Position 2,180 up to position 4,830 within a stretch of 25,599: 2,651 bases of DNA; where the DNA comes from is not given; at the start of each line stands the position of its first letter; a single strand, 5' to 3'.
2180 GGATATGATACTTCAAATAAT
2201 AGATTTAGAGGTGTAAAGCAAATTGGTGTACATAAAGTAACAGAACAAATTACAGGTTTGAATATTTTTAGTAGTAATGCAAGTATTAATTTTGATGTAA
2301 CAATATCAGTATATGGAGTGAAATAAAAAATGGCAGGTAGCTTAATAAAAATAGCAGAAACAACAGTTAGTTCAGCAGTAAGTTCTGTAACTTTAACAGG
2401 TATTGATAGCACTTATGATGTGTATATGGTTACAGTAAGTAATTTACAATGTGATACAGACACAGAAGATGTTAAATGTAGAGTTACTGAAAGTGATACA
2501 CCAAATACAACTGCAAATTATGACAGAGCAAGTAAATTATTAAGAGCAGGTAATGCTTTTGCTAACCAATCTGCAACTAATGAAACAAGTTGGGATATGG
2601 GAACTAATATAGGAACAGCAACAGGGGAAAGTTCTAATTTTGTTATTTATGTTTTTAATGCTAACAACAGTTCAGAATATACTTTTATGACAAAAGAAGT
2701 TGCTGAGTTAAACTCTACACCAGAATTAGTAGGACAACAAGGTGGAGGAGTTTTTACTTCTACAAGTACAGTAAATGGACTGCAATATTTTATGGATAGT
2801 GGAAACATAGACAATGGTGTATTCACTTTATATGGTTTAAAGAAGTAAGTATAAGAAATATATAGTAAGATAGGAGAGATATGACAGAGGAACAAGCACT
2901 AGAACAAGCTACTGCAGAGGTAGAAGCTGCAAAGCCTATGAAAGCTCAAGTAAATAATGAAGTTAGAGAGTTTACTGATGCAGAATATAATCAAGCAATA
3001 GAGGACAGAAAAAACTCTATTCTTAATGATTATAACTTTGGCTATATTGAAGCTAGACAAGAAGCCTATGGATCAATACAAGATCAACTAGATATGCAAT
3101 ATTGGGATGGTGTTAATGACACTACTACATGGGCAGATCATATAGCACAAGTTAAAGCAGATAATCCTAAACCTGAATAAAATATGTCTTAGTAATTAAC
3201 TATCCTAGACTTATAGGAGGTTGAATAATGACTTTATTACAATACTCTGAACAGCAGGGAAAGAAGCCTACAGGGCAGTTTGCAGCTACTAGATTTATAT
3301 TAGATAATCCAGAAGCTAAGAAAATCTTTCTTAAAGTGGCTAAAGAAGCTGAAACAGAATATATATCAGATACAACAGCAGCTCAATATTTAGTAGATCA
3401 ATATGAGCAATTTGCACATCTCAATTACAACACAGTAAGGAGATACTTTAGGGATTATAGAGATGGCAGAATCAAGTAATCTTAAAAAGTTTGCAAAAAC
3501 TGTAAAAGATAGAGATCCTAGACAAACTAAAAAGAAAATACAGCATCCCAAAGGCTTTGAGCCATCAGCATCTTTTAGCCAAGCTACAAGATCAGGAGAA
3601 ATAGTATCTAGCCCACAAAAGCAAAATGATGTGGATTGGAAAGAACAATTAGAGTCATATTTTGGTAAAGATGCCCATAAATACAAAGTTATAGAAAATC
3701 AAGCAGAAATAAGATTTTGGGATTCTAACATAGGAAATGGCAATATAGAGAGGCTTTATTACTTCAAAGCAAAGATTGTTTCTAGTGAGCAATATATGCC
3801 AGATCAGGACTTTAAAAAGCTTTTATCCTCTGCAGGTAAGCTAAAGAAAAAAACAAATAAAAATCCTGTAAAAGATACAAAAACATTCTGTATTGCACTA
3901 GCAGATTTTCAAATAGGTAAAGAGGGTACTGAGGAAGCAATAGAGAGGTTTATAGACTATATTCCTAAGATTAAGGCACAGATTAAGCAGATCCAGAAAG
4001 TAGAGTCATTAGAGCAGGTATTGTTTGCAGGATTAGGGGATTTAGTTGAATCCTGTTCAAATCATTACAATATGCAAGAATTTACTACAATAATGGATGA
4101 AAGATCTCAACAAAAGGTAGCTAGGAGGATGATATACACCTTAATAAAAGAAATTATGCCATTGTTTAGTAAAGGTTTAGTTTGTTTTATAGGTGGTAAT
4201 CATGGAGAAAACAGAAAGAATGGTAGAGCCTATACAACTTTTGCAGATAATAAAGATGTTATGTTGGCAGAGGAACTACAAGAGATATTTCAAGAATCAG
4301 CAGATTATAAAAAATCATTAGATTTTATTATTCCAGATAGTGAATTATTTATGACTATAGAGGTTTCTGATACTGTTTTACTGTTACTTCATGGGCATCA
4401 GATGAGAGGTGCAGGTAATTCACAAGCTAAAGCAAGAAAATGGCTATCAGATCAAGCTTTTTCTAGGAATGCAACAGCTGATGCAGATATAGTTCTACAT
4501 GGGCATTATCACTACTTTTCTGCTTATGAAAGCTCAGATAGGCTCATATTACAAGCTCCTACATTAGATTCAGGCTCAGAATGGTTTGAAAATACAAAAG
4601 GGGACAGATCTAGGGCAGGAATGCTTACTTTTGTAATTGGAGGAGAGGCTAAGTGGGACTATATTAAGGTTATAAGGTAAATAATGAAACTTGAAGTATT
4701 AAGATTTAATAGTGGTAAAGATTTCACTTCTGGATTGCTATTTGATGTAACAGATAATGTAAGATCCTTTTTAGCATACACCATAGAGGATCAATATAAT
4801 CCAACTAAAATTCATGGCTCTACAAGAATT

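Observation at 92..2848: Duplicated three-gene cassette: six paralogous small proteins arranged C-A-B-C-A-B in the receptor-binding position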

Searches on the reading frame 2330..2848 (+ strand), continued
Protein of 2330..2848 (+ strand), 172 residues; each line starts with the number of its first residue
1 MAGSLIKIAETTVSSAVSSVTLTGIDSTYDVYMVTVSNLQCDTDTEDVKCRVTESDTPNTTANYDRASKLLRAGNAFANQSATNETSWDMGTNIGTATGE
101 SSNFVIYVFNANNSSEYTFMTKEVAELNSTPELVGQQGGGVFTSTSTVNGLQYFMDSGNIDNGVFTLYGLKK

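Call 40: search_solved_structures(query=A1, max_evalue=10)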
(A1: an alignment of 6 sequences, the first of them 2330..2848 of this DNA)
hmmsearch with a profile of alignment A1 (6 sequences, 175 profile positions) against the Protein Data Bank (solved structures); distinct sequences matched with E-value up to 10: 0.

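Call 48: find_homologous_proteins(query=P0283, max_evalue=0.00001)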
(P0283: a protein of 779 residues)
Query P0283 (779 aa): 231 proteins with E <= 0.00001 among 8000 candidates; the best 120 are listed.
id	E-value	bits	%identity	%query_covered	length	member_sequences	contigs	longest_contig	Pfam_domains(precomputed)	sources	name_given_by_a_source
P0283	0.0e+0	1665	100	100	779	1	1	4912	-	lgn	-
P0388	2.0e-113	398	44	46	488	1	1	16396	-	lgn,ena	-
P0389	2.0e-111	392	47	46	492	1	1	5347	-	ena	-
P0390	3.8e-89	318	42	9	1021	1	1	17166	-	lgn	-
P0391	5.6e-73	265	55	15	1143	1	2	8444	-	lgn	-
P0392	3.2e-70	256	65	17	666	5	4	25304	-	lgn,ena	-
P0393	9.7e-70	254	42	45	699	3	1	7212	-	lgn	-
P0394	6.5e-68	248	43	45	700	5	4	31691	-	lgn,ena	-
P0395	2.6e-64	236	33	78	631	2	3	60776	-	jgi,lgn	jgi:hypothetical protein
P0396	1.9e-60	223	66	12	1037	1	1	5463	-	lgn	-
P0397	2.4e-59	220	41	45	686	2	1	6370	-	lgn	-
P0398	1.2e-58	217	40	52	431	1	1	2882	-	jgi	jgi:hypothetical protein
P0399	3.1e-57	213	39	45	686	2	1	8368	-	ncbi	-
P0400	4.9e-56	209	78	6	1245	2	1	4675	-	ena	-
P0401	1.9e-55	207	54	12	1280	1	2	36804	-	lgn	-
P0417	2.4e-42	163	37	23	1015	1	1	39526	PF19264.5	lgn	-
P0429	7.3e-34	135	49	22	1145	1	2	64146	PF13550.14,PF23666.3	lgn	-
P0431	8.5e-34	135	46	23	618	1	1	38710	PF18454.8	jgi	jgi:hypothetical protein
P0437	4.2e-31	126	49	23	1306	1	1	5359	PF13385.14,PF10102.15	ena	-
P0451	3.0e-27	114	45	22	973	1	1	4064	PF13287.13,PF13290.14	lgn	-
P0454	1.5e-26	111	44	22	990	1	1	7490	PF01833.31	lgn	-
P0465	2.0e-25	108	44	24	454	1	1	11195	PF19264.5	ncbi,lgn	-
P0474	5.2e-24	103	48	23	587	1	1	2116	PF01391.24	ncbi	-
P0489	6.5e-21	93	39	22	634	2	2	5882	PF13385.14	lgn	-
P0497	2.1e-19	88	45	23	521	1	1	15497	PF26209.2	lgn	-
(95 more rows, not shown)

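Call 50: search_protein_families(library=pfam, proteins=[P0417, P0429, P0431, P0437, P0454, P0474, P0465, P0451, P0497, P0489], max_evalue=0.001)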
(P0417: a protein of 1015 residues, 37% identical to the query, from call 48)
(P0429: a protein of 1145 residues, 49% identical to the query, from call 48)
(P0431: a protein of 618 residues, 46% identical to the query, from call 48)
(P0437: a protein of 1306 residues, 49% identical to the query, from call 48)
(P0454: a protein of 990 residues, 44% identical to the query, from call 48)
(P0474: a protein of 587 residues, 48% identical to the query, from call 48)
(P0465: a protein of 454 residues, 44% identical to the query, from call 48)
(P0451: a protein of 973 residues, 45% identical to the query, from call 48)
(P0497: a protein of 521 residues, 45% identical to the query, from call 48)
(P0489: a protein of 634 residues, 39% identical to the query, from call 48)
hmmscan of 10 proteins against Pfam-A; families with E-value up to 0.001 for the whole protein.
P0417 (1015 aa): 1 family
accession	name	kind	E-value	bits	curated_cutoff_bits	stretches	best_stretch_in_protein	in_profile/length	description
PF19264.4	DUF5907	-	8.5e-08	32.7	27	1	665-720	10-62/80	Repeat of unknown function (DUF5907)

P0429 (1145 aa): 2 families
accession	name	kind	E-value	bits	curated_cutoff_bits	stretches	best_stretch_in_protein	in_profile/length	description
PF23666.2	Rcc01698_C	-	2.6e-15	57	27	1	519-602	1-85/98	Rcc01698-like, C-terminal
PF13550.12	Phage-tail_3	-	1.5e-14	54.7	23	1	232-417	2-162/164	Putative phage tail protein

P0431 (618 aa): 1 family
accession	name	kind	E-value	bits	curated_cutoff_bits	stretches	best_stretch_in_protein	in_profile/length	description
PF18454.7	Mtd_N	-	1.5e-13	50.8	26.3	1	7-45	1-37/37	Major tropism determinant N-terminal domain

P0437 (1306 aa): 2 families
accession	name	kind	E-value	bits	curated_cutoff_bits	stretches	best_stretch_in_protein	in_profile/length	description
PF13385.13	Laminin_G_3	-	5.2e-15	56.3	27.6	1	750-904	6-151/151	Concanavalin A-like lectin/glucanases superfamily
PF10102.14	DUF2341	-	4.3e-06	27.5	23.4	1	617-674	2-57/84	Domain of unknown function (DUF2341)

P0454 (990 aa): 1 family
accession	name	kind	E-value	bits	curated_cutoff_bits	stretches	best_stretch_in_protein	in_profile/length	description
PF01833.30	TIG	-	6.5e-14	52.1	20.9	1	170-246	3-83/84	IPT/TIG domain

P0474 (587 aa): 1 family
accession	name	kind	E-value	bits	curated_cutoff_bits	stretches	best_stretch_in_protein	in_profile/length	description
PF01391.23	Collagen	-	4.6e-07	29.9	27.2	1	170-225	1-55/60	Collagen triple helix repeat (20 copies)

P0465 (454 aa): 1 family
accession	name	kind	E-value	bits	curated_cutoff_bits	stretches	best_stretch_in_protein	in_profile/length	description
PF19264.4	DUF5907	-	1.7e-19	70.2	27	2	63-131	11-74/80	Repeat of unknown function (DUF5907)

P0451 (973 aa): 3 families
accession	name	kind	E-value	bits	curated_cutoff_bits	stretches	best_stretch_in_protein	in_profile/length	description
PF13290.12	CHB_HEX_C_1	-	1.1e-68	227.6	22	4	29-90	1-62/67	Chitobiase/beta-hexosaminidase C-terminal domain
PF13287.12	Fn3_assoc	-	1.5e-54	182.4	23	4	464-521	2-59/59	Fn3 associated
PF03174.19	CHB_HEX_C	-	6.7e-05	23.2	23.6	0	33-85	19-69/76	Chitobiase/beta-hexosaminidase C-terminal domain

P0497 (521 aa): 1 family
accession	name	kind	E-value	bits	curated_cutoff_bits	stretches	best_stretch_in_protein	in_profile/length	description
PF01391.23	Collagen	-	0.00015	21.9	27.2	0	160-209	6-53/60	Collagen triple helix repeat (20 copies)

P0489 (634 aa): 1 family
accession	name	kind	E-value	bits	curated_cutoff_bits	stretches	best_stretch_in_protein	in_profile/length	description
PF13385.13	Laminin_G_3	-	1.7e-06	28.7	27.6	1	18-146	37-146/151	Concanavalin A-like lectin/glucanases superfamily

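Call 54: find_encoding_contigs(protein=P0395, flank=10000, max_places=2)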
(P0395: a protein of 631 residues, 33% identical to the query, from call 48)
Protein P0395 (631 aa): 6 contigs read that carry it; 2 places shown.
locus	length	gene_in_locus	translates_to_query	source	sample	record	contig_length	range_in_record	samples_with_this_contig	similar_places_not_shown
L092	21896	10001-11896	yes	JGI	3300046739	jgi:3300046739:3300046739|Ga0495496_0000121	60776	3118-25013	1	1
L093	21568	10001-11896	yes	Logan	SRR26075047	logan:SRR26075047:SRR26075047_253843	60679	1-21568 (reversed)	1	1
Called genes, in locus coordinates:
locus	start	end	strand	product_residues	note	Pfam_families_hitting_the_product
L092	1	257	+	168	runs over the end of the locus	-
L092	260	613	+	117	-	-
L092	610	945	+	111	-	-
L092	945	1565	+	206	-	-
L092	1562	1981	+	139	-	-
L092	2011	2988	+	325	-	PF13524:Glyco_trans_1_2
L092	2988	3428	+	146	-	-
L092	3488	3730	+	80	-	-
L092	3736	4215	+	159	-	-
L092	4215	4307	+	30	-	-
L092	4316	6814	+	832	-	-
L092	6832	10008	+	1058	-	-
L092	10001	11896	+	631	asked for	-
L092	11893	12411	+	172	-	PF28533:DUF8429 (faint)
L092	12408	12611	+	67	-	-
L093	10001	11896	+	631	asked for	-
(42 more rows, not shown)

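Call 63: search_dna_similar(query=L001:6932-7540:+, collection=phages, mode=protein, max_rows=40, max_evalue=0.001)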
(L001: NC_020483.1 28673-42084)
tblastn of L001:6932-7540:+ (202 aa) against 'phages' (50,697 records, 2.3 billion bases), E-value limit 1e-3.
Records with a match: 7; places in all: 17; records where one place covers at least 80% of the query: 7.
Best place of each record, by identity: >=99% 2; <60% 5.
By first word of the organism name: Pelagibacter 6; Caudoviricetes 1.
By host as written in the record: Candidatus Pelagibacter ubique HTCC1062 5; Candidatus Pelagibacter sp. HTCC1062 1; - 1.
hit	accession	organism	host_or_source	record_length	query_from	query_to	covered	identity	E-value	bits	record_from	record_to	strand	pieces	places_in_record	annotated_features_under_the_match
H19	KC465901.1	Pelagibacter phage HTVC019P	Candidatus Pelagibacter ubique HTCC1062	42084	18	202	92%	100.0%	1e-118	375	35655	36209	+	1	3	hypothetical protein (x2)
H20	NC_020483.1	Pelagibacter phage HTVC019P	Candidatus Pelagibacter ubique HTCC1062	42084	18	202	92%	100.0%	1e-118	375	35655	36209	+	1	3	hypothetical protein (x2)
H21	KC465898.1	Pelagibacter phage HTVC010P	Candidatus Pelagibacter ubique HTCC1062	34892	18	202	92%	57.0%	4e-55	193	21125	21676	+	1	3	hypothetical protein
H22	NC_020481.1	Pelagibacter phage HTVC010P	Candidatus Pelagibacter ubique HTCC1062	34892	18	202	92%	57.0%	4e-55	193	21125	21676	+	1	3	hypothetical protein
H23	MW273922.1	Pelagibacter phage HTVC034P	Candidatus Pelagibacter sp. HTCC1062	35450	18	202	92%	51.1%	3e-45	165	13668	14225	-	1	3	hypothetical protein (x2)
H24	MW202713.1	Caudoviricetes sp.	Manatee Spring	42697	22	202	90%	30.5%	3e-7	56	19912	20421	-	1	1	hypothetical protein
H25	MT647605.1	Pelagibacter phage Lederberg EXVC029P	Candidatus Pelagibacter ubique HTCC1062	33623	26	201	87%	31.1%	1e-11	68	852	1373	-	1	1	hypothetical protein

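Call 65: find_related_loci(query=A2, collection=genome_contigs, flank=8000)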
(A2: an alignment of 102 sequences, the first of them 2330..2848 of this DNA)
Query A2 (172 aa) in genome_contigs; peptide patterns used: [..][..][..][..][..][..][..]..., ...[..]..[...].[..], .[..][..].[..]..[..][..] (x = any residue, [..] = any of these).
92 stretches matched a pattern; 1 encode a relative of the query (tblastn E <= 1e-3); 1 distinct loci.
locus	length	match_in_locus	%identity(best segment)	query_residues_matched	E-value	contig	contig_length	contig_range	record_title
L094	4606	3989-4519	52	1-172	1e-50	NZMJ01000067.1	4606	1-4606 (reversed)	MAG: Maricaulis sp. isolate IN14 11602, whole genome shotgun sequence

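Call 66: get_annotated_region(hit=H22, flank=6000)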
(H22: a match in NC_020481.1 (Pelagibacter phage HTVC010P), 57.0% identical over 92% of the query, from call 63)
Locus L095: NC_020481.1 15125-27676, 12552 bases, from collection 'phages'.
description: Pelagibacter phage HTVC010P, complete genome.
organism: Pelagibacter phage HTVC010P (NCBI taxid 1283077)
taxonomy: Viruses; Duplodnaviria; Heunggongvirae; Uroviricota; Caudoviricetes
host: Candidatus Pelagibacter ubique HTCC1062; source: -; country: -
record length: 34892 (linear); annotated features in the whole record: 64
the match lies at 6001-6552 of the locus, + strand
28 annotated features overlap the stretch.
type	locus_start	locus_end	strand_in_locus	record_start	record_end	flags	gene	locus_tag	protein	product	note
CDS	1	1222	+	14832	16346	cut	-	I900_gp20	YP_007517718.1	hypothetical protein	-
CDS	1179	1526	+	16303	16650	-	-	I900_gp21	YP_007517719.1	hypothetical protein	-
CDS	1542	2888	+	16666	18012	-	-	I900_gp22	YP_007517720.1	tail protein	-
CDS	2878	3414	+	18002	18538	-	-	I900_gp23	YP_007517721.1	hypothetical protein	-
CDS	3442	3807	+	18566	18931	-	-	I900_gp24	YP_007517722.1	virion structural protein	-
CDS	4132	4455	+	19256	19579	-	-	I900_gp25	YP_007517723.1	hypothetical protein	-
CDS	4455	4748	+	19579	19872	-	-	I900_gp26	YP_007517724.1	hypothetical protein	-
CDS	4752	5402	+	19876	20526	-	-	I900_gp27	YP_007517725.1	tail fiber protein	-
CDS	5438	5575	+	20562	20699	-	-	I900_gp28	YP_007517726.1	hypothetical protein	-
CDS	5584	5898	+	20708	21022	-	-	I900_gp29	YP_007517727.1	hypothetical protein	-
CDS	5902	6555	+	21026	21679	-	-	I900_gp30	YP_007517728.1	hypothetical protein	-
CDS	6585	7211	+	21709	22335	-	-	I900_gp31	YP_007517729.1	hypothetical protein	-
CDS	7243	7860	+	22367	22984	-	-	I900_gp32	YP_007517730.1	hypothetical protein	-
CDS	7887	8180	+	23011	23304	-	-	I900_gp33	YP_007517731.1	tail fiber assembly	-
CDS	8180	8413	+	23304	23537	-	-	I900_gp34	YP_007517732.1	hypothetical protein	-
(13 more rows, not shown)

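Call 94: search_protein_families(library=ncbifam, proteins=[window:2330-2848:+], max_evalue=0.01)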
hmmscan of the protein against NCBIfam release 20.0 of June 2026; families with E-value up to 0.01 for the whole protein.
window:2330-2848:+ (172 aa): 0 families

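Call 95: search_protein_families(library=padloc, proteins=[window:2330-2848:+], max_evalue=0.01)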
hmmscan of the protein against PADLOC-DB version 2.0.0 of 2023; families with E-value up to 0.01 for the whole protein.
window:2330-2848:+ (172 aa): 0 families

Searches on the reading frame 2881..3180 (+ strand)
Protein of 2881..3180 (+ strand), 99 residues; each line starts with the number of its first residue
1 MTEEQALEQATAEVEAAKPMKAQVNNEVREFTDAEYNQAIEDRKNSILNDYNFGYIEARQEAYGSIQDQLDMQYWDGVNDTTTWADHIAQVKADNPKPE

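Call 5: search_protein_families(library=pfam, proteins=[window:2881-3180:+], max_evalue=1)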
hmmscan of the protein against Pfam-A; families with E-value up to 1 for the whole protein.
window:2881-3180:+ (99 aa): 2 families
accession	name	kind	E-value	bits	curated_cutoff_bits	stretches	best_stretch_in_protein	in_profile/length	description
PF09377.16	SBDS_domain_II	-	0.099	13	27.2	1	4-26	26-48/62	SBDS protein, domain II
PF06640.16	P_C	-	0.28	11.5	23.4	1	51-95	156-200/252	P protein C-terminus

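Call 6: search_protein_families(library=phrogs, proteins=[window:2881-3180:+], max_evalue=0.1)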
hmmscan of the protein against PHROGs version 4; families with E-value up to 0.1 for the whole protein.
window:2881-3180:+ (99 aa): 7 families
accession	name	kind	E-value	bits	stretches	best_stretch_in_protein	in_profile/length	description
phrog_9114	-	unknown function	3.8e-13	51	1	38-98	42-102/103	-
phrog_1787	-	unknown function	1.7e-06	29.5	1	30-98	44-116/116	-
phrog_2687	-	unknown function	0.0004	21.9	1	54-99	21-72/73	-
phrog_8886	-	unknown function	0.0026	18.7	1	19-98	72-158/159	-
phrog_2504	-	unknown function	0.051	14.9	0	26-97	34-116/123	-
phrog_16100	-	unknown function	0.052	14.6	1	7-53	9-54/103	-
phrog_15560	-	unknown function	0.068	13.5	1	22-57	177-212/289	-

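Call 75: search_dna_similar(query=window:2881-3180:+, collection=phages, mode=protein, max_rows=30, max_evalue=0.001)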
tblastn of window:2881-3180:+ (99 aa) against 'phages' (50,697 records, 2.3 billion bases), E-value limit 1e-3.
Records with a match: 19; places in all: 19; records where one place covers at least 80% of the query: 1.
Best place of each record, by identity: 60-80% 2; <60% 17.
By first word of the organism name: Synechococcus 10; Pelagibacter 3; Cyanophage 3; uncultured 2; Methylophilales 1.
By host as written in the record: - 3; Synechococcus sp. MW02 3; Candidatus Pelagibacter sp. HTCC7211 2; Prochlorococcus sp. NATL2A 2; Synechococcus sp. WH 7803 2; Synechococcus sp. WH8102 2; Candidatus Pelagibacter ubique HTCC1062 1; Methylophilales bacterium FZCC2181 1; and 3 more.
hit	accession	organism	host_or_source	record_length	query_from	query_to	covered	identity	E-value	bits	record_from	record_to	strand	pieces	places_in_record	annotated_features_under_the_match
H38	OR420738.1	Pelagibacter phage HTVC131P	Candidatus Pelagibacter sp. HTCC7211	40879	18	98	82%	49.4%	2e-12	67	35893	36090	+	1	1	hypothetical protein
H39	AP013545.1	uncultured phage MedDCM-OCT-S46-C10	metagenomic fosmid library constructed ...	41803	40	98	60%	55.0%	3e-11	63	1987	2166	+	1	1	hypothetical protein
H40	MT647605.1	Pelagibacter phage Lederberg EXVC029P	Candidatus Pelagibacter ubique HTCC1062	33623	40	98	60%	53.3%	3e-10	61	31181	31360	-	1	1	hypothetical protein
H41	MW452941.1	Methylophilales phage MEP301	Methylophilales bacterium FZCC2181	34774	30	97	69%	45.6%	2e-7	52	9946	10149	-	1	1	hypothetical protein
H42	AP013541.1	uncultured phage_MedDCM-OCT-S42-C7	metagenomic fosmid library constructed ...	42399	37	97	62%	45.3%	2e-5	47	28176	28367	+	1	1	hypothetical protein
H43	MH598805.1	Pelagibacter phage HTVC109P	Candidatus Pelagibacter sp. HTCC7211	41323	54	99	46%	58.7%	4e-8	54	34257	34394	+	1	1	hypothetical protein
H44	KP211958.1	Cyanophage P-TIM40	Prochlorococcus sp. NATL2A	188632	55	98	44%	59.1%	6e-9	57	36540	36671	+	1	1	hypothetical protein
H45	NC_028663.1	Cyanophage P-TIM40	Prochlorococcus sp. NATL2A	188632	55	98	44%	59.1%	6e-9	57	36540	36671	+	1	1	hypothetical protein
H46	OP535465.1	Synechococcus phage S-CREM1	Synechococcus sp. CB0101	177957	58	98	41%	56.1%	6e-6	48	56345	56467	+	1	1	stress response protein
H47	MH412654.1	Synechococcus phage S-T4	Synechococcus sp. WH 7803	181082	55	97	43%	53.5%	9e-7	50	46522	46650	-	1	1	hypothetical protein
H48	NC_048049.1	Synechococcus phage S-T4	Synechococcus sp. WH 7803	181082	55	97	43%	53.5%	9e-7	50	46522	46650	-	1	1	hypothetical protein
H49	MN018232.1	Synechococcus phage S-B43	Synechococcus sp. MW02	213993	55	97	43%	53.5%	2e-5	47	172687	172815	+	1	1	hypothetical protein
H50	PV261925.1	Synechococcus phage RB11-B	Synechococcus sp. MW02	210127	55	97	43%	53.5%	2e-5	47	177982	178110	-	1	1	hypothetical protein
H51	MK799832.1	Synechococcus phage S-B05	Synechococcus sp. MW02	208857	55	97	43%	51.2%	5e-5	45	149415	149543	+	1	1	hypothetical protein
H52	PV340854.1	Synechococcus phage Sf-FP1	Synechococcus sp. WH8102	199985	59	93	35%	60.0%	3e-4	43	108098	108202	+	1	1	hypothetical protein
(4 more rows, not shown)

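Call 94: search_protein_families(library=ncbifam, proteins=[window:2881-3180:+], max_evalue=0.01)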
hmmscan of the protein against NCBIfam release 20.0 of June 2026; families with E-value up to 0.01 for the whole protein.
window:2881-3180:+ (99 aa): 0 families

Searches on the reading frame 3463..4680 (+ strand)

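Call 33: search_protein_families(library=pfam, proteins=[window:3463-4680:+], max_evalue=0.001)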
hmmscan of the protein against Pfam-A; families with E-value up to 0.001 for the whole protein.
window:3463-4680:+ (405 aa): 0 families

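Call 58: search_protein_families(library=phrogs, proteins=[window:3463-4680:+], max_evalue=0.001)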
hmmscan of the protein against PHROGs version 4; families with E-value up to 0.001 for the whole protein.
window:3463-4680:+ (405 aa): 2 families
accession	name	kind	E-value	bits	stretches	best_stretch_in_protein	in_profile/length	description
phrog_284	-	DNA, RNA and nucleotide metabolism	3.5e-49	168.8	1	114-397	115-385/398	exonuclease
phrog_704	-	DNA, RNA and nucleotide metabolism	2.6e-07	31.1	1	62-374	63-355/390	DNA repair exonuclease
